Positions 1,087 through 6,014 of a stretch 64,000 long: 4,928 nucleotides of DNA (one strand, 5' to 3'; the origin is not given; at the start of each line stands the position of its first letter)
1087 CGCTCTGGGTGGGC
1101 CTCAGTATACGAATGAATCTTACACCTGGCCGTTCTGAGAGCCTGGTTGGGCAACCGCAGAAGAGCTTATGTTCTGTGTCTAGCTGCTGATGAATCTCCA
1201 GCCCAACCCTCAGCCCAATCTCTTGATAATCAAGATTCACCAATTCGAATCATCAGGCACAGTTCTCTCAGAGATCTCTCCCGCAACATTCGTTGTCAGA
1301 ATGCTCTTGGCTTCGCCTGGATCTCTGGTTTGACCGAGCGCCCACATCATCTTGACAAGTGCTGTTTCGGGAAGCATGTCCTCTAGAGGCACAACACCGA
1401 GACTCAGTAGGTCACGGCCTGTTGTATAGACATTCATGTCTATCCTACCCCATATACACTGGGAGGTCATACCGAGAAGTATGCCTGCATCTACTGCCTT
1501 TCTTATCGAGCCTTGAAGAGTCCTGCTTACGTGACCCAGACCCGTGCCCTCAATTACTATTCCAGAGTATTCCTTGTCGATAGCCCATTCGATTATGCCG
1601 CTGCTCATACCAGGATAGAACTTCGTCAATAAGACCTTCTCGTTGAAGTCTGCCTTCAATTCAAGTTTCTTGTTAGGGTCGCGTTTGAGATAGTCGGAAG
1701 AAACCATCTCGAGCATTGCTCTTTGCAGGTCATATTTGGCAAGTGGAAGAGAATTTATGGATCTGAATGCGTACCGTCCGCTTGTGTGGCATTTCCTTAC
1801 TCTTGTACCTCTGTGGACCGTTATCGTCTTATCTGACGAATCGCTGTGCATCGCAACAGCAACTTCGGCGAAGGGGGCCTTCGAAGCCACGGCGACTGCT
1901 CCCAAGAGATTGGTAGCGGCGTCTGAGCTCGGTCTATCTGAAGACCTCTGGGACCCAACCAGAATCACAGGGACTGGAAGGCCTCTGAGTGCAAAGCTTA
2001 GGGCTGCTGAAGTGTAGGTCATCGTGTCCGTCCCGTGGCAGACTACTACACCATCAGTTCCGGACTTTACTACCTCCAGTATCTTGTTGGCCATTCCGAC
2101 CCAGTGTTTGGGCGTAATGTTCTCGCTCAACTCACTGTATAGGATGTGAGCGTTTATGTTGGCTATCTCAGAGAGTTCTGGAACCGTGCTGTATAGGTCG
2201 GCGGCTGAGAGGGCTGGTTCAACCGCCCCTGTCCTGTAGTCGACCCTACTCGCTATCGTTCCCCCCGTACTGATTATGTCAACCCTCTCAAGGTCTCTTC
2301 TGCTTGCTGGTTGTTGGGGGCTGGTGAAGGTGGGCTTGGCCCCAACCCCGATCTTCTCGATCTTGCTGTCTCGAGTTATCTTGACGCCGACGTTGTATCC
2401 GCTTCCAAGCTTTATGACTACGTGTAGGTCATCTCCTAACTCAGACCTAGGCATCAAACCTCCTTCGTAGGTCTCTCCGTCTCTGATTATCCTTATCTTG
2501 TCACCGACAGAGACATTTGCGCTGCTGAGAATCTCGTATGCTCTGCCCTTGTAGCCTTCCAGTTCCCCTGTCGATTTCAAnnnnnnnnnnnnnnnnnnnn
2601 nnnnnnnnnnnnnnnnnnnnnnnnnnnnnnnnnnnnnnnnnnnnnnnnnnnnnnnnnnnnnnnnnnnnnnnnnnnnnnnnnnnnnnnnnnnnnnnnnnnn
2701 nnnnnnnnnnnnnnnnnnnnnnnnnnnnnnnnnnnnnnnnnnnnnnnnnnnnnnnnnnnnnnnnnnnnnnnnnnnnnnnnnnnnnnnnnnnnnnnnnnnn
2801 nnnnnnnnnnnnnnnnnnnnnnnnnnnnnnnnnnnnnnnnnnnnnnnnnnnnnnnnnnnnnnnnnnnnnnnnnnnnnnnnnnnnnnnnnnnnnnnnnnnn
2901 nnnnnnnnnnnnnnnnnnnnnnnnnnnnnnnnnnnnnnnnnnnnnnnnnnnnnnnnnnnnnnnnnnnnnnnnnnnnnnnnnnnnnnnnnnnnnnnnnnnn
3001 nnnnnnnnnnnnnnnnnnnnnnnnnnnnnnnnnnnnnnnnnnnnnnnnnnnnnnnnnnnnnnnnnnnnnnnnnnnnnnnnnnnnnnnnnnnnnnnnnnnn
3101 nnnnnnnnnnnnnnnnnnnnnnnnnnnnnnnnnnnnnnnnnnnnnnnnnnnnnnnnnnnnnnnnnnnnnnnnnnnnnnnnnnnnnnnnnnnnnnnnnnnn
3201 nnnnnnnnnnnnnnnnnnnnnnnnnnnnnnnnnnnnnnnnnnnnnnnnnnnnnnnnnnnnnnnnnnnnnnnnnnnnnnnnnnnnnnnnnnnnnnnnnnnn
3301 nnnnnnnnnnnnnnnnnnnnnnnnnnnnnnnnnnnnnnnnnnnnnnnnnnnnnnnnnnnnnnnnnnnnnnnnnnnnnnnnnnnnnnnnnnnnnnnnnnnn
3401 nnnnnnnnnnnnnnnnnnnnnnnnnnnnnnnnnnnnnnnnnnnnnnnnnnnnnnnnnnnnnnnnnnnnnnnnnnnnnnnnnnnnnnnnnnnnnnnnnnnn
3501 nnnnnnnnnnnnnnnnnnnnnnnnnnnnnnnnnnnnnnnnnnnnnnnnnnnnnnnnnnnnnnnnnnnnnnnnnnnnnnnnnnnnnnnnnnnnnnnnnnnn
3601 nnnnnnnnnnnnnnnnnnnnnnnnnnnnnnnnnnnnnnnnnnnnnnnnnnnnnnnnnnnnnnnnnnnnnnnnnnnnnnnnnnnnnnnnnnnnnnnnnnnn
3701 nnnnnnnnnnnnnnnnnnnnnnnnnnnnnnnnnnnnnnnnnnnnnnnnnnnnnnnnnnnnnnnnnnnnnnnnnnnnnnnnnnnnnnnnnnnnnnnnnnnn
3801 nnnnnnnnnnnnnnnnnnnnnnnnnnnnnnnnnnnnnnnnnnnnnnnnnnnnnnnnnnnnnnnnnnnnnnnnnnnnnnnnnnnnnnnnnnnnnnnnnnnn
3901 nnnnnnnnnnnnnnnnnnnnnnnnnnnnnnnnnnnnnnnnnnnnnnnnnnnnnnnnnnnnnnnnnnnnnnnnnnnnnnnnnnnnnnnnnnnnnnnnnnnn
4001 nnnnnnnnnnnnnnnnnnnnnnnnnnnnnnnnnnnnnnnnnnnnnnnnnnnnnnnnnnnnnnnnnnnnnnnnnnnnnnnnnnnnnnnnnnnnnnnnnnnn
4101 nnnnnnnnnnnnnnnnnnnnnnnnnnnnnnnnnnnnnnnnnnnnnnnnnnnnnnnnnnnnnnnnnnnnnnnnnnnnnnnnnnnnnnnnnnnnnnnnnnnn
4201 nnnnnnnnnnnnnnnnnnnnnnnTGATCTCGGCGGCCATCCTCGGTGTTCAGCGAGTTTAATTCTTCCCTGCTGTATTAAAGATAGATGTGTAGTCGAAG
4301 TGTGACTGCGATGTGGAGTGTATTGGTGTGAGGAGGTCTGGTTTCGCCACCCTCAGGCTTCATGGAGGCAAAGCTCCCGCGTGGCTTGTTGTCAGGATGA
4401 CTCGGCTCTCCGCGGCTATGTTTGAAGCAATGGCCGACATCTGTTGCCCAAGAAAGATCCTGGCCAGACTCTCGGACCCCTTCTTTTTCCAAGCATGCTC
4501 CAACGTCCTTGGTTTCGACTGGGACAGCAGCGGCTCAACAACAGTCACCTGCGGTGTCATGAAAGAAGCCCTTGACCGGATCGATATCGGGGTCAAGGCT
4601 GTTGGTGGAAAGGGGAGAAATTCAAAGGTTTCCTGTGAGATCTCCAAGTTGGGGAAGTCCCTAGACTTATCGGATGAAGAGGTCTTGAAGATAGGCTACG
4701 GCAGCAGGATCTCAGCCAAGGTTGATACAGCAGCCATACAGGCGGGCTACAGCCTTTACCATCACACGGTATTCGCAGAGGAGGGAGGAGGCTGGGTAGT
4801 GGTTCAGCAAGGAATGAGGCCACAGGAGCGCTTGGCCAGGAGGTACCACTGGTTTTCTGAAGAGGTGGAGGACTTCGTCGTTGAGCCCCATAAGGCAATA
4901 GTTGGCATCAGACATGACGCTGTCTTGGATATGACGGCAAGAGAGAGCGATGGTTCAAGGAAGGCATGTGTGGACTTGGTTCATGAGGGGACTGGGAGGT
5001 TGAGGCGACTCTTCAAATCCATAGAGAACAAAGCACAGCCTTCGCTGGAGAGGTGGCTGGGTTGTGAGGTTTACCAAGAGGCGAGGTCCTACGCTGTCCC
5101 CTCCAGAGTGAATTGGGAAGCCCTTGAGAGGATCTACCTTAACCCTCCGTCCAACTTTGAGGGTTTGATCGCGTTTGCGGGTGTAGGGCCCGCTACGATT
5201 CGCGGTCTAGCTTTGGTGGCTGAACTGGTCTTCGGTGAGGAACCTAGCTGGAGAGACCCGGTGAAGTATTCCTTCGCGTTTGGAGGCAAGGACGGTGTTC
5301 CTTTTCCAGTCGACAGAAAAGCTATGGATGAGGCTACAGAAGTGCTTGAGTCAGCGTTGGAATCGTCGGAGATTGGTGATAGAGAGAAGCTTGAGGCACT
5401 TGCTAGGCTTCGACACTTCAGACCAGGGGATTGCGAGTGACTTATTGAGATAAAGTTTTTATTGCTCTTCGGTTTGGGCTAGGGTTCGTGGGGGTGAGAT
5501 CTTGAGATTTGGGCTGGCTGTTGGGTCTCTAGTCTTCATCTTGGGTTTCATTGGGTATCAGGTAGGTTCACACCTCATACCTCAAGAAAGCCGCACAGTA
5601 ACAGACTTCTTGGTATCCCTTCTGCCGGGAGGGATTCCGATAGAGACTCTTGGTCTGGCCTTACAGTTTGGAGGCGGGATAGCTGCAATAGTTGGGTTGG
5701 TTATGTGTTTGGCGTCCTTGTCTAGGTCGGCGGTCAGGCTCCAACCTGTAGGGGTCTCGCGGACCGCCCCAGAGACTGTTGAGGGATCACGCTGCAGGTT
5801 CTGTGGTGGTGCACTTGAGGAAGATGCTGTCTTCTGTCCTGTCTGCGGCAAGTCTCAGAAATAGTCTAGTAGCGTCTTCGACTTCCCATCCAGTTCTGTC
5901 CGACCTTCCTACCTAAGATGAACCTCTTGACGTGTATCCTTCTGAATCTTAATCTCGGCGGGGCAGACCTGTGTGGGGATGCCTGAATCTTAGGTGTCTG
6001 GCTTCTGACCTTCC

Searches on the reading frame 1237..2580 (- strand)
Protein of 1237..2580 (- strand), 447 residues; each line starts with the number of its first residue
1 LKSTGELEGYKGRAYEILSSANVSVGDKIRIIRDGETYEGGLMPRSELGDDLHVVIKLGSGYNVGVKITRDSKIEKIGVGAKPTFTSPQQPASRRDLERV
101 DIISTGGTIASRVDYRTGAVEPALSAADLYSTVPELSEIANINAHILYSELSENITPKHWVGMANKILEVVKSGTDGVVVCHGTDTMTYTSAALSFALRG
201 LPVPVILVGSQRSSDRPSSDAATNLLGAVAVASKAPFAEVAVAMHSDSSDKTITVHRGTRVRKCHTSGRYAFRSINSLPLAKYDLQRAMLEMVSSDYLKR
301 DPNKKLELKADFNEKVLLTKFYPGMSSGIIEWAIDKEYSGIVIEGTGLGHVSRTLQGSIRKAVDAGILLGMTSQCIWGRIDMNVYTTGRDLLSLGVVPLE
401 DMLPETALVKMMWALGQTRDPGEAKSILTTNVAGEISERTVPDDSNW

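Call 45: search_protein_families(library=pfam, proteins=[window:1237-2580:-], max_evalue=0.00001)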
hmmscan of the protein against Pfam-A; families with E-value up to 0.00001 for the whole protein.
window:1237-2580:- (447 aa): 3 families
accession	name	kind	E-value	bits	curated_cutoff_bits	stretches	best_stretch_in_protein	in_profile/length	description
PF00710.25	Asparaginase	-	3e-60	203.5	22.5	1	99-284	1-181/193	Asparaginase, N-terminal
PF17763.6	Asparaginase_C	-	2.6e-31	108.4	34.6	1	315-427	1-113/114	Glutaminase/Asparaginase C-terminal domain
PF18195.6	GatD_N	-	2.4e-17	62.5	25.7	1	24-77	2-54/54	GatD N-terminal domain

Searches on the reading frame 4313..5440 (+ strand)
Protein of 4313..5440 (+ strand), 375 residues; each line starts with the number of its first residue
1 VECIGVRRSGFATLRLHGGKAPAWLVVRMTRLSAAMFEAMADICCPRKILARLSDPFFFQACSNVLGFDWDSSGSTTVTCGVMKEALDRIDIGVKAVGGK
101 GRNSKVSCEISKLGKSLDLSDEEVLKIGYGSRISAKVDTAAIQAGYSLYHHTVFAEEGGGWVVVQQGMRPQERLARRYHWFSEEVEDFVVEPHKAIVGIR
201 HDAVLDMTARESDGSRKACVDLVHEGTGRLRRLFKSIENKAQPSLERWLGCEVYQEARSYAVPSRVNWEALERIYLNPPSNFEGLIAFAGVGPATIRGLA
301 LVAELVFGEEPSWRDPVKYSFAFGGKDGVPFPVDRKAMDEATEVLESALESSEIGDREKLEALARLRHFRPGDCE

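Call 45: search_protein_families(library=pfam, proteins=[window:4313-5440:+], max_evalue=0.00001)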
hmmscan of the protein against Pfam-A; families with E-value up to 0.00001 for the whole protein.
window:4313-5440:+ (375 aa): 1 family
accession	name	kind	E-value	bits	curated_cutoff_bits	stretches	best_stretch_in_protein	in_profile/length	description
PF05559.16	DUF763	-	5.7e-115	384.4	35.5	1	10-333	1-319/319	Protein of unknown function (DUF763)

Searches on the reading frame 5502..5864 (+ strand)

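Call 54: search_protein_families(library=pfam, proteins=[window:5502-5864:+], max_evalue=0.001)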
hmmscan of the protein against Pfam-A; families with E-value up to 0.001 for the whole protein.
window:5502-5864:+ (120 aa): 1 family
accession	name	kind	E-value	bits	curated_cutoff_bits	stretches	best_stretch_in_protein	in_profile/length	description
PF13240.11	Zn_Ribbon_1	-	0.00031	20.9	25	1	98-117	2-21/23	zinc-ribbon domain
